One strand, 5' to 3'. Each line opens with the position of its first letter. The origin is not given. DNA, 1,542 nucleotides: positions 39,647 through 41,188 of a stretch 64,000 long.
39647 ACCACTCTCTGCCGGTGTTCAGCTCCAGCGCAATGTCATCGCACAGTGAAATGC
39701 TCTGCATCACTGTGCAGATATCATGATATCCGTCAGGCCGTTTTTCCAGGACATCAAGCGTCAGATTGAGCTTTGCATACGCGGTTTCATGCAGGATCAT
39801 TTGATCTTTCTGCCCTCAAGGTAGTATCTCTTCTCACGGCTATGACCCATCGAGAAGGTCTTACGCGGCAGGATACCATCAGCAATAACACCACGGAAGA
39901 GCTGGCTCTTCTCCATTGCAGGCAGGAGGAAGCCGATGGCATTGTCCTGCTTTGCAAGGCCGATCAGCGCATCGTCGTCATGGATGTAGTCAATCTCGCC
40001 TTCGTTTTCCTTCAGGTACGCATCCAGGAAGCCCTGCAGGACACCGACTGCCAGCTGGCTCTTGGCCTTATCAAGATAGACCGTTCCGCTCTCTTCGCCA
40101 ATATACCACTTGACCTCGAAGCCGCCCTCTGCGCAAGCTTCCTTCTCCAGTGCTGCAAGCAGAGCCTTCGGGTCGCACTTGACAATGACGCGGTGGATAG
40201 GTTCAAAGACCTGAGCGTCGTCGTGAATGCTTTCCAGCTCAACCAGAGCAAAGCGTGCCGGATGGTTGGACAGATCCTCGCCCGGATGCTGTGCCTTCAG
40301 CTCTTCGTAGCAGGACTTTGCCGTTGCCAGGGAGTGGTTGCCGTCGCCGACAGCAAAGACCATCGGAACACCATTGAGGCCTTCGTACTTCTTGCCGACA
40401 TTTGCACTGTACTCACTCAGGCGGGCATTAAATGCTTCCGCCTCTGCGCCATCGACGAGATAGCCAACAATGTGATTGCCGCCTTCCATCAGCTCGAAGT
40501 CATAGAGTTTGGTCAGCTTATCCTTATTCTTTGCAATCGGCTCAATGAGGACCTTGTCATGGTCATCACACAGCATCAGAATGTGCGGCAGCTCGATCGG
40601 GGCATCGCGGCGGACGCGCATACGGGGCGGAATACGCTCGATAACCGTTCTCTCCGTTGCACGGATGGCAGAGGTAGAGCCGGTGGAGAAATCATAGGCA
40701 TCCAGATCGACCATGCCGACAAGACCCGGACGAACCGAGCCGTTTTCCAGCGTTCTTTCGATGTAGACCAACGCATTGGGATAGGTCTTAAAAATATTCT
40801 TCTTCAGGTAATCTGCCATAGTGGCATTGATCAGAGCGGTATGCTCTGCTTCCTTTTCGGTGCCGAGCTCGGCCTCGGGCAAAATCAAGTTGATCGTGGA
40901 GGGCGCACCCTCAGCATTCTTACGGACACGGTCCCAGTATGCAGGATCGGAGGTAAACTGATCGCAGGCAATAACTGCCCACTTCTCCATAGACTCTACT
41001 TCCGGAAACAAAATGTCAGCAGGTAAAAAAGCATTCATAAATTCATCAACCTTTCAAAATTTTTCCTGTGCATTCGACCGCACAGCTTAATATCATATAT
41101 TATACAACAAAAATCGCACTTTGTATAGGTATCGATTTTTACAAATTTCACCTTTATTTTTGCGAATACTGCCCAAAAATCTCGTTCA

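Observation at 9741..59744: Candidate undescribed surface-display system: seven giant secreted enzymes/adhesins share one ~300-aa C-terminal module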

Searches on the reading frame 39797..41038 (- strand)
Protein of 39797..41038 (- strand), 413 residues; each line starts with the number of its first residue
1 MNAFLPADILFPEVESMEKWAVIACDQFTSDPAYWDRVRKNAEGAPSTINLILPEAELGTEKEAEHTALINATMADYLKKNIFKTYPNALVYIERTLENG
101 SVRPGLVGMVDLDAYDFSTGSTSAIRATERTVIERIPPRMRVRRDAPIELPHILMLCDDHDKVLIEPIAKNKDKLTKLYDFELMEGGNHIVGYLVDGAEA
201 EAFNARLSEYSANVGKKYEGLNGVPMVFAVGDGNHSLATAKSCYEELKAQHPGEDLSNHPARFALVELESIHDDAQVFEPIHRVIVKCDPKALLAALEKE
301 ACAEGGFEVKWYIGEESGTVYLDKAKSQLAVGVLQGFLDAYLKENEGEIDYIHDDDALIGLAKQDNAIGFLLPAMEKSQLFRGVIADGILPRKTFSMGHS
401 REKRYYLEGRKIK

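Call 19: search_protein_families(library=pfam, proteins=[window:39797-41038:-], max_evalue=0.001)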
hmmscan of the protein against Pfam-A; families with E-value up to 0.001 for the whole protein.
window:39797-41038:- (413 aa): 1 family
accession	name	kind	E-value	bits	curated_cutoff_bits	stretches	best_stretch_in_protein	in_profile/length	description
PF06245.16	DUF1015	-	3.3e-53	181.2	25.8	1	17-340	12-324/325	Protein of unknown function (DUF1015)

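Call 30: find_encoding_contigs(protein=window:39797-41038:-, flank=10000, max_places=6)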
Protein window:39797-41038:- (413 aa): 23 contigs read that carry it; 3 places shown.
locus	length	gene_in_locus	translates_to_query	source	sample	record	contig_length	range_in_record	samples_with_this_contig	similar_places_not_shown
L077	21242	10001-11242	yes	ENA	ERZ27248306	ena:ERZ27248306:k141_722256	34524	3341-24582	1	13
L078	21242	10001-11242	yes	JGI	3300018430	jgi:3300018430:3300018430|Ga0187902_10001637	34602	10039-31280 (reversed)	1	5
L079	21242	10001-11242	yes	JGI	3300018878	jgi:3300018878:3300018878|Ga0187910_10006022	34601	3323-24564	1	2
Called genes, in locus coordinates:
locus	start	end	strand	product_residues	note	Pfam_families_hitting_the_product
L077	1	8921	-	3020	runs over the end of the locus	PF16227:DUF4886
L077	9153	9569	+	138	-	-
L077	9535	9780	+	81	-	-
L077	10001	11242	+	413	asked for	PF06245:DUF1015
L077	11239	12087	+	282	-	PF00288:GHMP_kinases_N, PF08544:GHMP_kinases_C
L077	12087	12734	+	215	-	PF09551:Spore_II_R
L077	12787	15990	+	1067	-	PF21445:ADDB_N, PF13361:UvrD_C (weak), PF12705:PDDEXK_1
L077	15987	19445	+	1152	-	PF00580:UvrD-helicase, PF01443:Viral_helicase1 (faint), PF13245:AAA_19, PF13361:UvrD_C, PF13538:UvrD_C_2 (faint), PF12705:PDDEXK_1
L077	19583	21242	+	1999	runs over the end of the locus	-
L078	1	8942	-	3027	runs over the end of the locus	PF16227:DUF4886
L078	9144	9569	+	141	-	-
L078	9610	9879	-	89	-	PF04070:DUF378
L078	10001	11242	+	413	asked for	PF06245:DUF1015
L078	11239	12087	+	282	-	PF00288:GHMP_kinases_N, PF08544:GHMP_kinases_C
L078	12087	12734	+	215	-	PF09551:Spore_II_R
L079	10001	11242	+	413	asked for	PF06245:DUF1015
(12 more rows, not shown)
